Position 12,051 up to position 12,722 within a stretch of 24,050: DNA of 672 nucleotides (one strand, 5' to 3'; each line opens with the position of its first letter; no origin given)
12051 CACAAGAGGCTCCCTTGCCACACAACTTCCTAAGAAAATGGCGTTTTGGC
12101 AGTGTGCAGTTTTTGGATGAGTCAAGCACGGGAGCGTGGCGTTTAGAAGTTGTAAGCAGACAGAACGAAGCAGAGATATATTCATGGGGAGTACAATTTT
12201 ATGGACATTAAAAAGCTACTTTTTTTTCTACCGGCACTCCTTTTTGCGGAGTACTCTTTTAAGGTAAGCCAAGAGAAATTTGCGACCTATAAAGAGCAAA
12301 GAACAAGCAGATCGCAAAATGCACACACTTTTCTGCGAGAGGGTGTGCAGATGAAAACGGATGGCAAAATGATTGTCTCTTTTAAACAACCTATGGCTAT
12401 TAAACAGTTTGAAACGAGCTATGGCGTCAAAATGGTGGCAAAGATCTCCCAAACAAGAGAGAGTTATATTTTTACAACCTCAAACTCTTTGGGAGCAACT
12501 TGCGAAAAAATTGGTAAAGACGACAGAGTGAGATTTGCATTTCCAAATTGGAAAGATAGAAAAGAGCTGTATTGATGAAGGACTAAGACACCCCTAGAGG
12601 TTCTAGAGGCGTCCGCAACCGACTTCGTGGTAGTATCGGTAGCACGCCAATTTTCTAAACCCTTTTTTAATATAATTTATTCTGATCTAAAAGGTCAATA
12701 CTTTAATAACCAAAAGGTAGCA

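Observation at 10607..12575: Propeptide-less furin/kexin-like lipoprotein protease paired with a separately encoded, secreted propeptide-like chaperone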

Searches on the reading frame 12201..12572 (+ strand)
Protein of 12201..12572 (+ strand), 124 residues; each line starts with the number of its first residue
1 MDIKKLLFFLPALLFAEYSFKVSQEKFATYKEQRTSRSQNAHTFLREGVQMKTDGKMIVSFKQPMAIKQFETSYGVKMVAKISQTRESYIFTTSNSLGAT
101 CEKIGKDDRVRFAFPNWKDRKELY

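Call 3: search_protein_families(library=pfam, proteins=[window:12201-12572:+], max_evalue=1)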
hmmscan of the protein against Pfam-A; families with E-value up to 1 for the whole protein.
window:12201-12572:+ (124 aa): 1 family
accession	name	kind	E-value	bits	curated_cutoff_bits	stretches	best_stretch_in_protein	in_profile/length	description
PF22148.1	Fervidolysin_NPro-like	-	0.0031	18.3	21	1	54-116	17-81/81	Fervidolysin N-terminal prodomain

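Call 4: search_protein_families(library=ncbifam, proteins=[window:12201-12572:+], max_evalue=1)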
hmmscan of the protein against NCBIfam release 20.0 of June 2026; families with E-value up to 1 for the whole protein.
window:12201-12572:+ (124 aa): 0 families

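Call 6: search_solved_structures(query=window:12201-12572:+, max_evalue=10, show_alignments=3)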
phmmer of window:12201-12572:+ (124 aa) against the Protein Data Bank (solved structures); distinct sequences matched with E-value up to 10: 2.
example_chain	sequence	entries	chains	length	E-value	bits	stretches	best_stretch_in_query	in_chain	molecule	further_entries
5v6b_A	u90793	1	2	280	0.16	15.4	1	40-109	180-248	PDZ domain-containing protein GIPC1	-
5v6t_B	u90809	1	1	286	0.17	15.3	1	40-109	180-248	PDZ domain-containing protein GIPC1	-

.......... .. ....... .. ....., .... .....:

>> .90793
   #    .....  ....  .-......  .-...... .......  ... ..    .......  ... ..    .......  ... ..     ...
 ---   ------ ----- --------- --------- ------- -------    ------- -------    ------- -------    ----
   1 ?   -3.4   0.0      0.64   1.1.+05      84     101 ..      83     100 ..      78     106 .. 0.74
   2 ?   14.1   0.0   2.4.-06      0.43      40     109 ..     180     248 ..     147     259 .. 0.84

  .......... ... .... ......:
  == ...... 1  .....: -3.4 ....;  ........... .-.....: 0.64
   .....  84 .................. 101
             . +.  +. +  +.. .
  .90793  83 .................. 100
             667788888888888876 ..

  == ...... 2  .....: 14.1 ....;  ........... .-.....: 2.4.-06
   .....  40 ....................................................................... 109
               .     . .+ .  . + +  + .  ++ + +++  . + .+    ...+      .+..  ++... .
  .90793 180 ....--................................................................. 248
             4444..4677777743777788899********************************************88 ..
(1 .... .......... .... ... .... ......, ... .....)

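Call 7: find_homologous_proteins(query=window:12201-12572:+, max_evalue=0.01)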
Query window:12201-12572:+ (124 aa): 1 proteins with E <= 0.01 among 18 candidates.
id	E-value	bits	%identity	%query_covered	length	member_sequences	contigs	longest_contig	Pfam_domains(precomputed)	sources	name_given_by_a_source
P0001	2.9e-75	267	100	100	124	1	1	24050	-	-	-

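Call 17: search_protein_representatives(protein=window:12201-12572:+)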
Query: 124 residues. Proteins with E-value up to 0.001 (for the whole library): 10; up to 1e-10: 4; up to 1e-30: 1. The best 10 are listed.
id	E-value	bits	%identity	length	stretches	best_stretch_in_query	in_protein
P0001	9.2e-76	267.4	100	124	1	1-124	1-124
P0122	3.0e-13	66.1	36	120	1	25-124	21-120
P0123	1.1e-11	61.1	32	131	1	6-124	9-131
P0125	9.6e-11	58.1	31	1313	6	28-75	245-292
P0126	1.2e-09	54.5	32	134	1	14-124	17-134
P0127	1.6e-05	41.3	34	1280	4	37-75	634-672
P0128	7.6e-05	39.1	30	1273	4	38-79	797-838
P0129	1.2e-04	38.4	29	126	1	6-123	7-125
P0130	3.7e-04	36.9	29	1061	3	37-76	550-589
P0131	6.1e-04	36.2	30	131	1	7-119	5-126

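Call 19: search_protein_families(library=pfam, alignment_id=A1, max_evalue=1)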
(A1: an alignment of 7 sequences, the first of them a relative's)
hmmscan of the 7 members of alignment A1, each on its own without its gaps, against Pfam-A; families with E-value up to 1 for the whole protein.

A. member 1, P0001 (124 aa): 1 family
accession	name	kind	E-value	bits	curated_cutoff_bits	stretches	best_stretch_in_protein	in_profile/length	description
PF22148.1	Fervidolysin_NPro-like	-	0.0031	18.3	21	1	54-116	17-81/81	Fervidolysin N-terminal prodomain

B. families by the number of members that match (of 7 scanned): 8 families
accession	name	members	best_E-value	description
PF22148.1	Fervidolysin_NPro-like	4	0.00024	Fervidolysin N-terminal prodomain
PF18492.6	ORF_2_N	2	0.0027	Open reading frame 2 N-terminal domain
PF14213.11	DUF4325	1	0.041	STAS-like domain of unknown function (DUF4325)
PF10614.14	CsgF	1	0.078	Type VIII secretion system (T8SS), CsgF protein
PF16470.10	S8_pro-domain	1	0.082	Peptidase S8 pro-domain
PF23267.1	ENOX1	1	0.095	ENOX1-like domain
PF00345.26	PapD_N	1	0.1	Pili and flagellar-assembly chaperone, PapD N-terminal domain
PF01782.24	RimM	1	0.13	RimM N-terminal domain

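Call 20: search_solved_structures(query=A1, max_evalue=10, show_alignments=3)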
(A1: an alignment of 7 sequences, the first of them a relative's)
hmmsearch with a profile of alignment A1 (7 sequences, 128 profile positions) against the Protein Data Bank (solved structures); distinct sequences matched with E-value up to 10: 13.
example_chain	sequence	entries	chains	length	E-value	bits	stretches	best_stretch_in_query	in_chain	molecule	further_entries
4xat_A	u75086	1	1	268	0.35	14.2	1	14-68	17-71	Noelin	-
6qm3_A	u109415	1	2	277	0.42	13.9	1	14-68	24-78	Noelin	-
9nr6_G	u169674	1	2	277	0.42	13.9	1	14-68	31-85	Noelin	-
6qhj_A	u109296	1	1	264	0.43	13.9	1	15-68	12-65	Noelin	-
4aez_B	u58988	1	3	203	0.48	13.8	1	71-110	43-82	MITOTIC SPINDLE CHECKPOINT COMPONENT MAD2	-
1rrk_A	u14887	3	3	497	0.7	13.2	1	13-72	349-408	Complement factor B | Complement factor B Bb fragment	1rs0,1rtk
6qsw_AAA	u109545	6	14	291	0.73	13.2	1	13-72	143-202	Complement factor B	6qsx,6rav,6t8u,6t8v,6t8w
9sf2_A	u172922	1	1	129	0.76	13.1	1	40-81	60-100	Transcriptional regulator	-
1dle_A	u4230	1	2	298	0.76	13.1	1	13-72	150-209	COMPLEMENT FACTOR B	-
9cru_L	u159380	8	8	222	0.8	13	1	31-104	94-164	Protein transport protein SEC9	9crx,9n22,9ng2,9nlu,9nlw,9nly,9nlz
9u62_B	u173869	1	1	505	1.1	12.6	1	13-72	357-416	Complement factor B Bb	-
2win_I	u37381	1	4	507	1.1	12.6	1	13-72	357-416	COMPLEMENT FACTOR B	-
6rur_J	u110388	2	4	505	1.1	12.6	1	13-72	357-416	Complement factor B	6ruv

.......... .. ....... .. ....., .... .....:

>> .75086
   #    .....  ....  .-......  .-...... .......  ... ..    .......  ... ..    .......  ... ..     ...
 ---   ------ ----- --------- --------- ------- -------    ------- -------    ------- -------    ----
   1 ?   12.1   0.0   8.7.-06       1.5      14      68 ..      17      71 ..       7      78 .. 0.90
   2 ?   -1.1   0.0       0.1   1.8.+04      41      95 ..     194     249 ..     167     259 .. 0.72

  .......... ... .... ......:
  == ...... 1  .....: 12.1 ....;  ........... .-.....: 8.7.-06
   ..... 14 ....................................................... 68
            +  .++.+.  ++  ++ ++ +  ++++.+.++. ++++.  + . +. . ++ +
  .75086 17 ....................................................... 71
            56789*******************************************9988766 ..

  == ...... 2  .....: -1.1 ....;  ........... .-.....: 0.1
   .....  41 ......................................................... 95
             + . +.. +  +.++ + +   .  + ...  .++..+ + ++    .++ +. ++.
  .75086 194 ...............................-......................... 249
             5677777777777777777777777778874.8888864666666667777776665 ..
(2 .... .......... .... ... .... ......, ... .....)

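Call 22: search_protein_families(library=pfam, proteins=[P0122, P0123, P0126, P0129, P0131], max_evalue=1)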
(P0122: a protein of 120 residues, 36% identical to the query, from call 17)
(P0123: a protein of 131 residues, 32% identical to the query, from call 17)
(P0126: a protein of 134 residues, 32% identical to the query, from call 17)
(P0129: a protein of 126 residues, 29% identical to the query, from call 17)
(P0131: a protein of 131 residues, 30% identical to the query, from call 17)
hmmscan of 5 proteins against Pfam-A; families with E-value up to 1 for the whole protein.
P0122 (120 aa): 0 families

P0123 (131 aa): 2 families
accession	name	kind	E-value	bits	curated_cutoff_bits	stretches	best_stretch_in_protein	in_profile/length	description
PF22148.1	Fervidolysin_NPro-like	-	0.0013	19.5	21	1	60-123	18-81/81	Fervidolysin N-terminal prodomain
PF18492.6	ORF_2_N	-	0.03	15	29.2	1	35-103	30-94/122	Open reading frame 2 N-terminal domain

P0126 (134 aa): 2 families
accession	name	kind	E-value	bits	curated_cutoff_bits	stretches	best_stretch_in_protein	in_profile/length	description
PF16470.10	S8_pro-domain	-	0.082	14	25.5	1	73-103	12-41/79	Peptidase S8 pro-domain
PF01782.24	RimM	-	0.13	13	23.5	1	35-80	22-72/84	RimM N-terminal domain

P0129 (126 aa): 3 families
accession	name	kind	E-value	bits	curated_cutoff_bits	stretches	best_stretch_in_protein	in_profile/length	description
PF14213.11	DUF4325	-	0.041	14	23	0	38-66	3-30/64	STAS-like domain of unknown function (DUF4325)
PF10614.14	CsgF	-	0.078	13.6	25.8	1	27-110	35-109/132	Type VIII secretion system (T8SS), CsgF protein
PF23267.1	ENOX1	-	0.095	13.2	27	1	12-96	5-81/110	ENOX1-like domain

P0131 (131 aa): 1 family
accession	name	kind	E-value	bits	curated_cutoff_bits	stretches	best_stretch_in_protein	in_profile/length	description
PF22148.1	Fervidolysin_NPro-like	-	0.00024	21.9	21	1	62-123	20-81/81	Fervidolysin N-terminal prodomain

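Call 27: predict_structure(alignment_id=A1)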
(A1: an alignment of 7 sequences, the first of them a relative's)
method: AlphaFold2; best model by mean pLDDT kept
length: 124 residues; sequences in the alignment: 7
mean_pLDDT: 87.1   pTM: 0.78
mean pLDDT of the five models: 87.1, 85.2, 85.0, 84.0, 80.8
residues with pLDDT >= 90: 85; 70-90: 18; 50-70: 17; < 50: 4
segments of 3 or more residues with pLDDT < 50: none
pLDDT, mean of each block of 10 residues (from residue 1): 51 77 95 72 88 94 96 97 92 94 97 94 81
secondary structure, 60 per line:
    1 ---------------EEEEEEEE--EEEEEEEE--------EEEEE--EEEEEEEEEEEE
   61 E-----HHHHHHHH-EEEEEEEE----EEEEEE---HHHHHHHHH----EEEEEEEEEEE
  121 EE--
elements in order: E16-23 E26-33 E42-46 E49-61 H67-74 E76-83 E88-93 H97-105 E110-122

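Call 31: fold_search(model_id=the predicted structure, library=pdb)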
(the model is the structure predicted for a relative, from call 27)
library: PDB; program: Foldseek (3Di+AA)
matches with E <= 10: 438; with E <= 0.001: 0
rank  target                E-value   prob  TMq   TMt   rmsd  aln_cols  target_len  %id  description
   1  9fic                  3.9e-02  1.00  0.44  0.65   2.8        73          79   18  High-resolution X-ray structure of human PC1/3 (PCSK1) prodomain R77A,R80A,R81A triple-mutant (released 2025-09-10)
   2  9fie_B                4.4e-02  1.00  0.44  0.64   4.7        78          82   15  X-ray structure of furin (PCSK3) in complex with the PC1/3 (PCSK1) prodomain mutant R77A,R80A,R81A (released 2025-09-10)
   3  8c4x_B                5.5e-02  1.00  0.40  0.57   2.8        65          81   11  PAM Protease (released 2024-07-17)
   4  9fid_F                5.8e-02  1.00  0.45  0.73   4.6        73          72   16  X-ray structure of furin (PCSK3) in complex with the PC1/3 (PCSK1) prodomain mutant R78K,R80A (released 2025-09-10)
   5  9fid_E                6.5e-02  1.00  0.45  0.74   4.5        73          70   15  X-ray structure of furin (PCSK3) in complex with the PC1/3 (PCSK1) prodomain mutant R78K,R80A (released 2025-09-10)
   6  9fid_D                9.1e-02  1.00  0.45  0.74   4.3        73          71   15  X-ray structure of furin (PCSK3) in complex with the PC1/3 (PCSK1) prodomain mutant R78K,R80A (released 2025-09-10)
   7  3whi_B                1.9e-01  0.99  0.38  0.15   2.7        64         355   22  Crystal structure of unautoprocessed form of IS1-inserted Pro-subtilisin E (released 2013-12-25)
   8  1r6v                  2.1e-01  0.90  0.42  0.09  10.2        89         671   17  Crystal structure of fervidolysin from Fervidobacterium pennivorans, a keratinolytic enzyme related to subtilisin (released 2004-10-19)
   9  3cnq_P                2.4e-01  0.96  0.39  0.62   4.8        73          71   23  Prosubtilisin Substrate Complex of Subtilisin SUBT_BACAM (released 2008-05-06)
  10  8gkp_J                2.4e-01  0.91  0.33  0.43   3.9        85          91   18  Crystal Structure Analysis of Aspergillus fumigatus alkaline protease (released 2023-11-01)
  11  8c4z_A                2.7e-01  0.87  0.36  0.39   5.8        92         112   13  ProteinT protease, inactive mutant S224A (released 2024-07-17)
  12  4kyz_A                3.5e-01  0.15  0.26  0.21  13.6       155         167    8  Three-dimensional structure of triclinic form of de novo design insertion domain, Northeast Structural Genomics Consor (released 2013-07-24)
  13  8gko_A                4.2e-01  0.82  0.35  0.44   4.2        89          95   18  Crystal Structure Analysis of Aspergillus fumigatus alkaline protease (released 2023-11-01)
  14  1vr6_D                4.4e-01  0.57  0.30  0.13   4.3        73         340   16  Crystal structure of Phospho-2-dehydro-3-deoxyheptonate aldolase (DAHP synthase) (TM0343) from Thermotoga Maritima at  (released 2005-03-08)
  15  1vr6_A                4.4e-01  0.57  0.31  0.13   4.1        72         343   17  Crystal structure of Phospho-2-dehydro-3-deoxyheptonate aldolase (DAHP synthase) (TM0343) from Thermotoga Maritima at  (released 2005-03-08)
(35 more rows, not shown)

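Call 59: find_related_loci(query=A3, collection=genome_contigs, flank=2500)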
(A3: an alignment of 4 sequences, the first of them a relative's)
Query A3 (124 aa) in genome_contigs; peptide patterns used: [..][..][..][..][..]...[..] (x = any residue, [..] = any of these).
22 stretches matched a pattern; 1 encode a relative of the query (tblastn E <= 1e-3); 1 distinct loci.
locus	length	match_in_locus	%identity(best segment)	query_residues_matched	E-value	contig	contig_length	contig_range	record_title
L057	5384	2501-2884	32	6-124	2e-21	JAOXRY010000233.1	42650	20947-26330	MAG: Campylobacterales bacterium isolate R2S4C3D_S43.014 k141_804214, whole genome shotgun sequence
